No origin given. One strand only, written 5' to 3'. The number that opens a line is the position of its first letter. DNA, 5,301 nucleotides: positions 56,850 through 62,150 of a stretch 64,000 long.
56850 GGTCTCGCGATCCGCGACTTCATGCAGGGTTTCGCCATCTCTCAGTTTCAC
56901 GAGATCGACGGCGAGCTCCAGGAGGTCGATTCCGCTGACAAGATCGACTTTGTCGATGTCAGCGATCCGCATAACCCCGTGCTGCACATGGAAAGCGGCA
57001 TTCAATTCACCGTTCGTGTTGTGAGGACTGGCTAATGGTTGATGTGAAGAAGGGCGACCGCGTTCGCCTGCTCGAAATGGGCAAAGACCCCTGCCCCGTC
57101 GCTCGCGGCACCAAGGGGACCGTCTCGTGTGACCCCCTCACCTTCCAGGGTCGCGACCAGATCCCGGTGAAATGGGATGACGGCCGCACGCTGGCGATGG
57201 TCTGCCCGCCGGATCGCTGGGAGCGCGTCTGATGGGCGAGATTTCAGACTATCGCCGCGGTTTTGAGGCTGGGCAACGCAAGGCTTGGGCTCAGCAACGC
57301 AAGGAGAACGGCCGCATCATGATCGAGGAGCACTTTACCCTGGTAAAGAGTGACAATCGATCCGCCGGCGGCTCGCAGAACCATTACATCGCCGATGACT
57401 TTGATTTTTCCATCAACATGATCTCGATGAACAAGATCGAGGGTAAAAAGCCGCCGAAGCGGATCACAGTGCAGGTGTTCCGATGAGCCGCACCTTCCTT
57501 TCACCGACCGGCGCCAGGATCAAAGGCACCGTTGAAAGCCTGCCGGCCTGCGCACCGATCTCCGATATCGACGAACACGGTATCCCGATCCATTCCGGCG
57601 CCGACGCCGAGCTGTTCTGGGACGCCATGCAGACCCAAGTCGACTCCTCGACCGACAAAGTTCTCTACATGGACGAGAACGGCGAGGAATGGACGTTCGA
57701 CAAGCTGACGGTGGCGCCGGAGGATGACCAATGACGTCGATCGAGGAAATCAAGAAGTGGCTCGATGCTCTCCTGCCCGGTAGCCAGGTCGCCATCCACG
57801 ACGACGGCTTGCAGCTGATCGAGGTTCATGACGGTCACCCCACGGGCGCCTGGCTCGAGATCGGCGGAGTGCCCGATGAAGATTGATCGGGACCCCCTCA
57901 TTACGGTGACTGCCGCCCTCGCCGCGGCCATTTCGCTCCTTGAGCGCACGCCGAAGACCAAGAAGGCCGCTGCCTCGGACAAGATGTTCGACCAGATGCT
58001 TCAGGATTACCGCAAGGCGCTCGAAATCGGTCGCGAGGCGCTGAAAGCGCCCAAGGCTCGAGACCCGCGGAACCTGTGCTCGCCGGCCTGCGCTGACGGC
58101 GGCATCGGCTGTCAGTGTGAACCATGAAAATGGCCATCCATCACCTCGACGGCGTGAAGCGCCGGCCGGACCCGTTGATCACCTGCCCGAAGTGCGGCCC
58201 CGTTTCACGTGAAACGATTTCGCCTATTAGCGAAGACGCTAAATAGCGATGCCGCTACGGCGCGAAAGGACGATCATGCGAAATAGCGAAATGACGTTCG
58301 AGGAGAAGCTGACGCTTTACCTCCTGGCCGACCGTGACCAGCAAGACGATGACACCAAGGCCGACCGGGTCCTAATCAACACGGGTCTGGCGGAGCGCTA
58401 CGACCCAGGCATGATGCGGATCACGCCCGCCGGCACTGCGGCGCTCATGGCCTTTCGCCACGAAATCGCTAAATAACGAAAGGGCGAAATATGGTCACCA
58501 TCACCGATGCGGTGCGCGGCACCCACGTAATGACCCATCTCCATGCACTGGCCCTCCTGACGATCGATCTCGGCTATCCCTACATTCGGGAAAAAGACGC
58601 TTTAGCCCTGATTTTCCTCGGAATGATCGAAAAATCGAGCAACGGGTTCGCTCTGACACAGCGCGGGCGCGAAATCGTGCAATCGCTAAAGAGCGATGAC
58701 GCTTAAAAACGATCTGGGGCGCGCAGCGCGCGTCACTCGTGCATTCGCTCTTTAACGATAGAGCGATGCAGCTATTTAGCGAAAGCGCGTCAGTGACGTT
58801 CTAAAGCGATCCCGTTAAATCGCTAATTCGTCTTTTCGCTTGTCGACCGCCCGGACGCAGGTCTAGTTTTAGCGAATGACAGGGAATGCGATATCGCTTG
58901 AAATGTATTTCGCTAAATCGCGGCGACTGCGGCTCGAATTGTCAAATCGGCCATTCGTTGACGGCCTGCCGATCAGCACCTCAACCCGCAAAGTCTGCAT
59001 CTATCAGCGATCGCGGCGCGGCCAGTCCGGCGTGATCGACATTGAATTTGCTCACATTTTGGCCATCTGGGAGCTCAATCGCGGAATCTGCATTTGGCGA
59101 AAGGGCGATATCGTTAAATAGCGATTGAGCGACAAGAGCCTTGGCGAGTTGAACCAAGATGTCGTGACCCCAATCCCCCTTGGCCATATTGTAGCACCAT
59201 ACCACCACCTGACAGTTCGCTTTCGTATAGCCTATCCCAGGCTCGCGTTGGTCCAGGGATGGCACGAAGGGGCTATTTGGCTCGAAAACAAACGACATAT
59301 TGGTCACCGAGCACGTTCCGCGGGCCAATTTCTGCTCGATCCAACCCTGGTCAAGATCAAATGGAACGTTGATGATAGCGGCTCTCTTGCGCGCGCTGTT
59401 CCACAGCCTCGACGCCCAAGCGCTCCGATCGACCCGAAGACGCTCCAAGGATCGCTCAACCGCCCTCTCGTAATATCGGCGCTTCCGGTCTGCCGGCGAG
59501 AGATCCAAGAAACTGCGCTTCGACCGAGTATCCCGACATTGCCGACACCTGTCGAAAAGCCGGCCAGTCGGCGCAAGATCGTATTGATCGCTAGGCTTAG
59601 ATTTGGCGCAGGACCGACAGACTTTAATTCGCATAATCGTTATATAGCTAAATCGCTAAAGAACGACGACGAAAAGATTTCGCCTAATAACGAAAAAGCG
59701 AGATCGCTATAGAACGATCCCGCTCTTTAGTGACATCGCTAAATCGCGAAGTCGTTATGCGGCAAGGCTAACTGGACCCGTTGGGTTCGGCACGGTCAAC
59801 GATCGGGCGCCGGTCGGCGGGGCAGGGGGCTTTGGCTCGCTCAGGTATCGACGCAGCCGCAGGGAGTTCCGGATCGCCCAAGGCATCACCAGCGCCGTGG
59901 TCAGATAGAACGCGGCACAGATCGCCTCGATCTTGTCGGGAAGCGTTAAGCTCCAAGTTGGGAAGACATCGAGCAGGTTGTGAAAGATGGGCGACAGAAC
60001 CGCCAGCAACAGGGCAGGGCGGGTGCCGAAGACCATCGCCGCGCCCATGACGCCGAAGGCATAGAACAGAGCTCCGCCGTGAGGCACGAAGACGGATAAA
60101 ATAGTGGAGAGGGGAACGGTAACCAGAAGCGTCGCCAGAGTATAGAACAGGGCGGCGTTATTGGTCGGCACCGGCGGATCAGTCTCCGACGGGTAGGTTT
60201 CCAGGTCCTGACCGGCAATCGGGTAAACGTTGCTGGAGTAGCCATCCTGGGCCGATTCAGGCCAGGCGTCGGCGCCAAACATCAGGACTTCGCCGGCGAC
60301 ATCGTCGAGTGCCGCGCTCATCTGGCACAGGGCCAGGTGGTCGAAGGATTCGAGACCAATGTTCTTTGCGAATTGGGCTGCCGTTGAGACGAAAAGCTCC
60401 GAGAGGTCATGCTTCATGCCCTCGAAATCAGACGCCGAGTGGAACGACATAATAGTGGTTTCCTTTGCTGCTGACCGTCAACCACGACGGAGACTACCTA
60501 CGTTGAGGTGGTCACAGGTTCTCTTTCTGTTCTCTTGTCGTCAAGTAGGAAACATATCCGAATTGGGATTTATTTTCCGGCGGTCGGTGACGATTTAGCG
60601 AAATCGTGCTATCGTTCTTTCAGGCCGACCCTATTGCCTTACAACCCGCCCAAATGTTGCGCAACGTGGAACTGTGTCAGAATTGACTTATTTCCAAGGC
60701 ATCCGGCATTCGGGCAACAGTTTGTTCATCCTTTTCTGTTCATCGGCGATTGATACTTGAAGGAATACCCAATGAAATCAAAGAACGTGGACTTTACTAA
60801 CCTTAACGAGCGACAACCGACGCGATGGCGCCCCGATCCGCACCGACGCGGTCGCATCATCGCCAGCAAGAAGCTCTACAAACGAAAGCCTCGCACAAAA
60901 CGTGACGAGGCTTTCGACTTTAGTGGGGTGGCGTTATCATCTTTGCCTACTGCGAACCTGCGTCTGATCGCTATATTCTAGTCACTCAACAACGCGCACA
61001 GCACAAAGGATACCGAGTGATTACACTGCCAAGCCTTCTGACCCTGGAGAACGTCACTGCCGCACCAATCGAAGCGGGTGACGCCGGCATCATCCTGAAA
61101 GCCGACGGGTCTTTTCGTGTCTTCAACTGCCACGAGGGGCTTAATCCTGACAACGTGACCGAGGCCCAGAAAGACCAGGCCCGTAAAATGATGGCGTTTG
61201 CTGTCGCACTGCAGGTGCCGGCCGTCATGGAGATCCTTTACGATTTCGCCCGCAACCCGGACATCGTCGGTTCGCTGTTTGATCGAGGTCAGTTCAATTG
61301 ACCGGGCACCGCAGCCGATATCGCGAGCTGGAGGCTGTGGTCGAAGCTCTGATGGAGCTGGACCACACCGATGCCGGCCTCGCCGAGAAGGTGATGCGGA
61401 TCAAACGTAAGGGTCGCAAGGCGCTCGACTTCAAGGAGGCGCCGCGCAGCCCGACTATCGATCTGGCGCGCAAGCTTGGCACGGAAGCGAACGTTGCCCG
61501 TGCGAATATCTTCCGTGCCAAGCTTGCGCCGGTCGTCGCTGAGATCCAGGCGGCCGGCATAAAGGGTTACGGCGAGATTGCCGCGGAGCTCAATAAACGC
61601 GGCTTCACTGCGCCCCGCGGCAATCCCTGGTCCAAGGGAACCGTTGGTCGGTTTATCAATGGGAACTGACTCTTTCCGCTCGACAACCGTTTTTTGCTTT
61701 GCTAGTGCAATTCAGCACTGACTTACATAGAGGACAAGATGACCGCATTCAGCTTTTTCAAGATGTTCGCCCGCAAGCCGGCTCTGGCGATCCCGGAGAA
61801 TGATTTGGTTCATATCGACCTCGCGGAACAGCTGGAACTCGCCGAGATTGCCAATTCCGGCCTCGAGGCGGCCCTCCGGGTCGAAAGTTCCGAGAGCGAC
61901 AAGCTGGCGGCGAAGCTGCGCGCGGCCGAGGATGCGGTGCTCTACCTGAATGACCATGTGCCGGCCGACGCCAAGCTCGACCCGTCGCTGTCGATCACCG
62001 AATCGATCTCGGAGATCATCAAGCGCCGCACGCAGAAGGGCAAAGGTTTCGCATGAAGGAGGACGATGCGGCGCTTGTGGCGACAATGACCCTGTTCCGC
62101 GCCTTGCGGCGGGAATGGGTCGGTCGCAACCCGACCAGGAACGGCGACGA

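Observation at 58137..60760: Opposite-strand island saturated with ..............-type palindromes, flanked by two paralogous small winged-helix proteins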

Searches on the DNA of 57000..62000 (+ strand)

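Call 4: search_dna_similar(query=window:57000-62000:+, collection=phages, mode=distant, max_rows=20)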
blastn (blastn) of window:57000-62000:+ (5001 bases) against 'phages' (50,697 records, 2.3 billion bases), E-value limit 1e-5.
Records with a match: 1; places in all: 1; records where one place covers at least 80% of the query: 0.
Best place of each record, by identity: 60-80% 1.
By first word of the organism name: Rhizobium 1.
By host as written in the record: Rhizobium phaseoli N771 1.
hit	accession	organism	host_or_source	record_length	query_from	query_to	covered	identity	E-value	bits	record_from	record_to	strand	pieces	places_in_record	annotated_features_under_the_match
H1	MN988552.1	Rhizobium phage RHph_I4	Rhizobium phaseoli N771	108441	913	1025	2%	78.8%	8e-17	98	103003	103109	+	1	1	hypothetical protein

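Call 18: get_annotated_region(hit=H1, flank=6000)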
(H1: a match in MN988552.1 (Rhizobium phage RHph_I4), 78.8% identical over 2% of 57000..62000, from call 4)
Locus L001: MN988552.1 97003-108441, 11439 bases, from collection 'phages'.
description: Rhizobium phage RHph_I4, complete genome.
organism: Rhizobium phage RHph_I4 (NCBI taxid 2509735)
taxonomy: Viruses; Duplodnaviria; Heunggongvirae; Uroviricota; Caudoviricetes
host: Rhizobium phaseoli N771; source: agricultural lands; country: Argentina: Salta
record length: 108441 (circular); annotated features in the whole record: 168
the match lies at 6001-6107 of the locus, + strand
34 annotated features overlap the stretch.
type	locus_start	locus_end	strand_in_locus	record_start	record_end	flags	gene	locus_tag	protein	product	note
CDS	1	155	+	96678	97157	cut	-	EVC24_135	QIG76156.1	hypothetical protein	-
CDS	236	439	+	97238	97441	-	-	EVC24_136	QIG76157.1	hypothetical protein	-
CDS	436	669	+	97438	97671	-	-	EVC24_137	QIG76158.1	hypothetical protein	-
CDS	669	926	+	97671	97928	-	-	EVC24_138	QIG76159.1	hypothetical protein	-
CDS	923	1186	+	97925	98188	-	-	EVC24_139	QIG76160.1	hypothetical protein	-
CDS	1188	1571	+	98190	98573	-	-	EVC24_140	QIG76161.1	hypothetical protein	-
CDS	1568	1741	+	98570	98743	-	-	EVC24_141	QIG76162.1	hypothetical protein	-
CDS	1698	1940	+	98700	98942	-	-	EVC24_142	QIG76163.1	hypothetical protein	-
CDS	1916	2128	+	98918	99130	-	-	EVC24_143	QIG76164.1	hypothetical protein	-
CDS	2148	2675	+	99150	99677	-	-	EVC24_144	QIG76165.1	hypothetical protein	-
CDS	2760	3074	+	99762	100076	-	-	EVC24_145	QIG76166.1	hypothetical protein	-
CDS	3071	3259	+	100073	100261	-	-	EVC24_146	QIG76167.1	hypothetical protein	-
CDS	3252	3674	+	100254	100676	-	-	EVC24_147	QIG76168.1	hypothetical protein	-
CDS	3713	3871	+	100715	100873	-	-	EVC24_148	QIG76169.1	hypothetical protein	-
CDS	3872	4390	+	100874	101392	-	-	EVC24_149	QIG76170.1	hypothetical protein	-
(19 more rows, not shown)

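Call 74: search_dna_similar(query=window:57400-61700:+, collection=plasmids, mode=distant, max_rows=15)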
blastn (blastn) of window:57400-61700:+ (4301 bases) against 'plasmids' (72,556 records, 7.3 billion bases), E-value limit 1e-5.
No match.

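Call 97: search_rna_families(source=window, start=57500, end=61500, threshold=evalue, max_evalue=1)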
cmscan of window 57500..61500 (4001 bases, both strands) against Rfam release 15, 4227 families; matches with E-value up to 1: 0.
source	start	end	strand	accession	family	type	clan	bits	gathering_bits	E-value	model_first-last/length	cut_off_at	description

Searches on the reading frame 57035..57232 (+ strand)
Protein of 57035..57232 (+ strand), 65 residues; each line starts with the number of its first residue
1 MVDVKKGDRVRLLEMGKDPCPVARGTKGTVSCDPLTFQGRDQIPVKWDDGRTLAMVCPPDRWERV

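Call 35: search_protein_families(library=pfam, proteins=[window:57035-57232:+], max_evalue=5)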
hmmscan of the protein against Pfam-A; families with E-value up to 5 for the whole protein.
window:57035-57232:+ (65 aa): 1 family
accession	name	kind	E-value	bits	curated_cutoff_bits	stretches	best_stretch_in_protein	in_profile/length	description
PF14192.12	DUF4314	-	3.6e-10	40.1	27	1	5-63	13-67/69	Domain of unknown function (DUF4314)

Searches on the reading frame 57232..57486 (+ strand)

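Call 35: search_protein_families(library=pfam, proteins=[window:57232-57486:+], max_evalue=5)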
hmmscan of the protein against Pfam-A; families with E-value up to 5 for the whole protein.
window:57232-57486:+ (84 aa): 2 families
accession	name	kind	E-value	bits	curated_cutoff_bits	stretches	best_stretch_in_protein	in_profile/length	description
PF17538.8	C_LFY_FLO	-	0.045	13.9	25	1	51-84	36-69/169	DNA Binding Domain (C-terminal) Leafy/Floricaula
PF04644.17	Motilin_ghrelin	-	0.43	11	23.2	0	72-81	19-28/28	Motilin/ghrelin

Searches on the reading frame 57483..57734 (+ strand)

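Call 9: search_protein_families(library=pfam, proteins=[window:57483-57734:+], max_evalue=1)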
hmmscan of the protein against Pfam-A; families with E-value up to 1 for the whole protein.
window:57483-57734:+ (83 aa): 1 family
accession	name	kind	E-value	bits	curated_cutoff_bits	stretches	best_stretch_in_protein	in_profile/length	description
PF18358.7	Tudor_4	-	0.16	12.1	25.8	1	46-71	16-41/50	Histone methyltransferase Tudor domain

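Call 12: search_protein_families(library=phrogs, proteins=[window:57483-57734:+], max_evalue=0.1)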
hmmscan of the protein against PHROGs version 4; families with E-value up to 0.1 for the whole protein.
window:57483-57734:+ (83 aa): 0 families

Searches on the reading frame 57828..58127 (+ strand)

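Call 9: search_protein_families(library=pfam, proteins=[window:57828-58127:+], max_evalue=1)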
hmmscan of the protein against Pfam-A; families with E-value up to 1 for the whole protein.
window:57828-58127:+ (99 aa): 1 family
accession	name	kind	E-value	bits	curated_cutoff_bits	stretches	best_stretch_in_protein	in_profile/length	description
PF10516.15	SHNi-TPR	-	0.048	13.6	21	1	54-70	17-33/38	SHNi-TPR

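Call 12: search_protein_families(library=phrogs, proteins=[window:57828-58127:+], max_evalue=0.1)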
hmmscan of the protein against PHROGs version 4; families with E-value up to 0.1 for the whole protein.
window:57828-58127:+ (99 aa): 1 family
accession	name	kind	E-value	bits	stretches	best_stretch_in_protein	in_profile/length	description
phrog_29865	-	unknown function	4.9e-14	53.9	1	14-76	72-132/180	-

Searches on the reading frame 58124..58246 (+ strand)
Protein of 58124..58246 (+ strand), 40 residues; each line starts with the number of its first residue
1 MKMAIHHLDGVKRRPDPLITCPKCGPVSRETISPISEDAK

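Call 9: search_protein_families(library=pfam, proteins=[window:58124-58246:+], max_evalue=1)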
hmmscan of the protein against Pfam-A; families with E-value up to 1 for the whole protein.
window:58124-58246:+ (40 aa): 3 families
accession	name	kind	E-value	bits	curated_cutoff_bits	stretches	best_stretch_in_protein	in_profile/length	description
PF21276.3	ZNF512_C2HC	-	0.0016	18.5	27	1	19-33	14-28/38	Zinc finger protein 512, C2HC zinc finger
PF07503.17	zf-HYPF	-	0.047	14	23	1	17-26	20-29/34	HypF finger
PF10891.13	DUF2719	-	0.13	12.7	26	1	7-33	11-37/81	Protein of unknown function (DUF2719)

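Call 12: search_protein_families(library=phrogs, proteins=[window:58124-58246:+], max_evalue=0.1)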
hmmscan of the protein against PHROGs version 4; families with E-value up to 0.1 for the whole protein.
window:58124-58246:+ (40 aa): 0 families

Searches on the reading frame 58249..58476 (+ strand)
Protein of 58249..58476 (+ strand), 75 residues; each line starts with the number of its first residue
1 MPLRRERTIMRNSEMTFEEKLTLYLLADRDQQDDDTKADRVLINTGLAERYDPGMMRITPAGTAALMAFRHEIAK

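Call 9: search_protein_families(library=pfam, proteins=[window:58249-58476:+], max_evalue=1)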
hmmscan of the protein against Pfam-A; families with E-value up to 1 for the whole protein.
window:58249-58476:+ (75 aa): 0 families

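Call 12: search_protein_families(library=phrogs, proteins=[window:58249-58476:+], max_evalue=0.1)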
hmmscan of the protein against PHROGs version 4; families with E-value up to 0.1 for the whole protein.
window:58249-58476:+ (75 aa): 0 families

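Call 20: find_related_loci(query=window:58249-58476:+, collection=viral_contigs, flank=6000)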
Query window:58249-58476:+ (75 aa) in viral_contigs; peptide patterns used: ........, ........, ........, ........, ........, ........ (x = any residue, [..] = any of these).
6 stretches matched a pattern, but none encodes a relative of the query by tblastn (E <= 1e-3).

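Call 35: search_protein_families(library=pfam, proteins=[window:58276-58476:+], max_evalue=5)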
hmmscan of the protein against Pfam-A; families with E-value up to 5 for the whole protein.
window:58276-58476:+ (66 aa): 0 families
